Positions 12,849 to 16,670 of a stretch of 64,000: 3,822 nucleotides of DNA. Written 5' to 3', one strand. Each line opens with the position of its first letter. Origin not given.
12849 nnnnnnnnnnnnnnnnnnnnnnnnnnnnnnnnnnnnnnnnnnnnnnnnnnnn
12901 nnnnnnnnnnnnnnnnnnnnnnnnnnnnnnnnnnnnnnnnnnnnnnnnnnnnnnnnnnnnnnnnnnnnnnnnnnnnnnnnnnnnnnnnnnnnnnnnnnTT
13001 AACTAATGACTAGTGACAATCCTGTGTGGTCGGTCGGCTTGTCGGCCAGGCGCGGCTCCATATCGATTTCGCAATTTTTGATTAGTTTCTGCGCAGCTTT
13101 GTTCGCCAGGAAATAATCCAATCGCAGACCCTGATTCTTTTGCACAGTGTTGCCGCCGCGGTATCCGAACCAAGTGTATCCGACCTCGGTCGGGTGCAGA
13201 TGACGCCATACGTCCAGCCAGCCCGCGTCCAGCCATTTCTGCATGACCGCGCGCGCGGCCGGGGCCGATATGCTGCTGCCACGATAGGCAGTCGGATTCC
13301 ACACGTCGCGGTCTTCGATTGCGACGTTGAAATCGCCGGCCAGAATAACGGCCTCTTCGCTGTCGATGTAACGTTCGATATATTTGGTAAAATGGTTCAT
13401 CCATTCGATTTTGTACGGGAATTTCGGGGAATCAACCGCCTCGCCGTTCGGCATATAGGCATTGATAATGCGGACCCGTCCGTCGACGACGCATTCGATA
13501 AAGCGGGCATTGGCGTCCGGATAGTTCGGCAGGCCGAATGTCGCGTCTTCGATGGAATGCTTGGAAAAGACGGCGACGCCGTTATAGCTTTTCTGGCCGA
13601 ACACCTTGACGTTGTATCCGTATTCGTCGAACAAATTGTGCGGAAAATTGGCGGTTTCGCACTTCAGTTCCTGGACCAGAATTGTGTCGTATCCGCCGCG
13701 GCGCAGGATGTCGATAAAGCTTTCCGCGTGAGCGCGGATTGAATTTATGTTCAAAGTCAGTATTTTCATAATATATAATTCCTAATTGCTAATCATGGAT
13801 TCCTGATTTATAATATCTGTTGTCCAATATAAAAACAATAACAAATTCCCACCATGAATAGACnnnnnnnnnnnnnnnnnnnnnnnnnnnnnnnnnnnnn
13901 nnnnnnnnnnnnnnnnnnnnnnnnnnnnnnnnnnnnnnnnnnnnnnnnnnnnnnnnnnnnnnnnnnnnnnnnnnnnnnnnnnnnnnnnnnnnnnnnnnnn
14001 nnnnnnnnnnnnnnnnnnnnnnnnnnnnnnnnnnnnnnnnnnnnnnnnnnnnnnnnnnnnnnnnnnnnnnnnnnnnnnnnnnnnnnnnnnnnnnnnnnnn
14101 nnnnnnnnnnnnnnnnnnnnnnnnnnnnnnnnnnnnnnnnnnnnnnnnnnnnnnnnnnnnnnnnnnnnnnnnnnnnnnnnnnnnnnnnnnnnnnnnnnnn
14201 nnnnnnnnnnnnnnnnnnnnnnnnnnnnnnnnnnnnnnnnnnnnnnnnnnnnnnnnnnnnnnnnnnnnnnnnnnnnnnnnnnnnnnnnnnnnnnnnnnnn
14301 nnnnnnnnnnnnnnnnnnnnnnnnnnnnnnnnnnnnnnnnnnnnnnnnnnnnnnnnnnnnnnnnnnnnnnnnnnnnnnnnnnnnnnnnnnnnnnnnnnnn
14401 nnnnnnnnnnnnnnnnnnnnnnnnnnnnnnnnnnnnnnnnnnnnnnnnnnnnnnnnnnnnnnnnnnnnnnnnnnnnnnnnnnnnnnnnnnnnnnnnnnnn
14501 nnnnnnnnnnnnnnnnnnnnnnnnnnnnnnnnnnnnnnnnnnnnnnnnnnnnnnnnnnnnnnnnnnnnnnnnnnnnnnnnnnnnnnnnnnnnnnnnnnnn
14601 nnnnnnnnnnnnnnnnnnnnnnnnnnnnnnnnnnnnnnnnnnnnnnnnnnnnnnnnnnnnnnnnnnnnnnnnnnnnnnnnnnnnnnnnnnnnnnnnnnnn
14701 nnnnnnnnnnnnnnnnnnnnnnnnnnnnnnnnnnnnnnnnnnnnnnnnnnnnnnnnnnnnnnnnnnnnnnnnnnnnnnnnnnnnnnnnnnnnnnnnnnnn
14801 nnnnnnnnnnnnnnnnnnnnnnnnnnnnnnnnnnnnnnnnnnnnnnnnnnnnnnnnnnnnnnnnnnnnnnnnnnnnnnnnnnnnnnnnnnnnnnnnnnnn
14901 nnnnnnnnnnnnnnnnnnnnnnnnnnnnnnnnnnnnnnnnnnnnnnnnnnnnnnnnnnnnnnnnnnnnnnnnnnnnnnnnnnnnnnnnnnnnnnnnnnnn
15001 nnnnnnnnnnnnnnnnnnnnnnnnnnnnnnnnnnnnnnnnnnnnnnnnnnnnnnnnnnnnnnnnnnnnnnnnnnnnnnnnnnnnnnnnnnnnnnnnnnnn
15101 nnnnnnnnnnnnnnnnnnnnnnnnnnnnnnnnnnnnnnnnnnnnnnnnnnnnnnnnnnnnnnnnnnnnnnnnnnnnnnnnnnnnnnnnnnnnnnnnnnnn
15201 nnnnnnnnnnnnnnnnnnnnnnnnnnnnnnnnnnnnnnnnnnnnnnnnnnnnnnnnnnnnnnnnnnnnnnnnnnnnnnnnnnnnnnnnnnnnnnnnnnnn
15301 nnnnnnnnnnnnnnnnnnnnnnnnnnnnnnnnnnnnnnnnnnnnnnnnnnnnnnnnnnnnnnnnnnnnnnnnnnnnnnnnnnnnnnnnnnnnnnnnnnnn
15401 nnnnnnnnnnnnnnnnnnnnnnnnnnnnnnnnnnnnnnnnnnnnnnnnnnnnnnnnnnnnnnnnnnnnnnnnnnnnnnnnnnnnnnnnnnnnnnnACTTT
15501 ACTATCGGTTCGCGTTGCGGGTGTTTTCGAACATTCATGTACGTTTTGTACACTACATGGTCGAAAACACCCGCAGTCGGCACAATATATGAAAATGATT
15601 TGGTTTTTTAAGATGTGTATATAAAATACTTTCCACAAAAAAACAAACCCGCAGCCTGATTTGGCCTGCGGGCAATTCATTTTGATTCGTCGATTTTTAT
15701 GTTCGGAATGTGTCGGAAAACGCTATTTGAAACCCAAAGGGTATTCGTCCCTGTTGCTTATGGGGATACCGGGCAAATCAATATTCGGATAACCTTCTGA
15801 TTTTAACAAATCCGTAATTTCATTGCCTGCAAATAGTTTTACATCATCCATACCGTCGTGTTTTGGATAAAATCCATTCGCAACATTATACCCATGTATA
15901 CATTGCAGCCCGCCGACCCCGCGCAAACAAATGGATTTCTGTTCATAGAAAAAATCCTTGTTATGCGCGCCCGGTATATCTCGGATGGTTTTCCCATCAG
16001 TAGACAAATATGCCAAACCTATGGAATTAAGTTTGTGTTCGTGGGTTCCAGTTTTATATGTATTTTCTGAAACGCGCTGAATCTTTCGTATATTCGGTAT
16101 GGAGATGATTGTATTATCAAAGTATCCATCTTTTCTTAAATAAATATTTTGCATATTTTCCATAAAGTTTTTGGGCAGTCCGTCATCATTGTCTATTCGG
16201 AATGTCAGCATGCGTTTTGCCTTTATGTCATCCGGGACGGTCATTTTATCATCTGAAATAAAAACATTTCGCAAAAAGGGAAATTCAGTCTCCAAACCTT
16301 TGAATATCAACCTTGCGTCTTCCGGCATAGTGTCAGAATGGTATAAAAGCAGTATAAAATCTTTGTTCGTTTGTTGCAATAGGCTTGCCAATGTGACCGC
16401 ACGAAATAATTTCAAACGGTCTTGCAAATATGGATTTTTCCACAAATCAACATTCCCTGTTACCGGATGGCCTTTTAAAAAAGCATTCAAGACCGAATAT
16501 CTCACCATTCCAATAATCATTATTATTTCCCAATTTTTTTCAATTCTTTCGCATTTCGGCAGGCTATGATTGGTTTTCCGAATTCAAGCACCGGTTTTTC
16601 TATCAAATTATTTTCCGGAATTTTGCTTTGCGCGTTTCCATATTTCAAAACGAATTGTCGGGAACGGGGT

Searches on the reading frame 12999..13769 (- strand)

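Call 97: search_protein_families(library=pfam, proteins=[window:12999-13769:-], max_evalue=0.00001)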
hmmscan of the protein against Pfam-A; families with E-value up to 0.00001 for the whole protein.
window:12999-13769:- (256 aa): 1 family
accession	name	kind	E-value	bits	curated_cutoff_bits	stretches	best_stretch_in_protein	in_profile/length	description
PF03372.29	Exo_endo_phos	-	1.5e-25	90.6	24.5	1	4-227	1-207/225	Endonuclease/Exonuclease/phosphatase family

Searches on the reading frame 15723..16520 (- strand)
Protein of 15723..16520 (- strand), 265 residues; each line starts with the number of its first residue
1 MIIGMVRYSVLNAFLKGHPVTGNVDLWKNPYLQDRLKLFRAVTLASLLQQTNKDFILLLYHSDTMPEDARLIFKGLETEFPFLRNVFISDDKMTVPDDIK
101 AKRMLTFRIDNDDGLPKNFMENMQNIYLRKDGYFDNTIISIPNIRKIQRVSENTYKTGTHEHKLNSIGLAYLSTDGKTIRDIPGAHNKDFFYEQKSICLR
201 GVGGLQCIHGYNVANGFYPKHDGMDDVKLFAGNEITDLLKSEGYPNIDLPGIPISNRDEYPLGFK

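Call 98: search_protein_families(library=pfam, proteins=[window:15723-16520:-], max_evalue=0.00001)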
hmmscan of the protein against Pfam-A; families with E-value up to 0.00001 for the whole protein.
window:15723-16520:- (265 aa): 1 family
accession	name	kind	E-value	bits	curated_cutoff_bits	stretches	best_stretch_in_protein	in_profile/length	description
PF11316.14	Rhamno_transf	-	2.7e-15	56.9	23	1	2-126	2-138/235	Putative rhamnosyl transferase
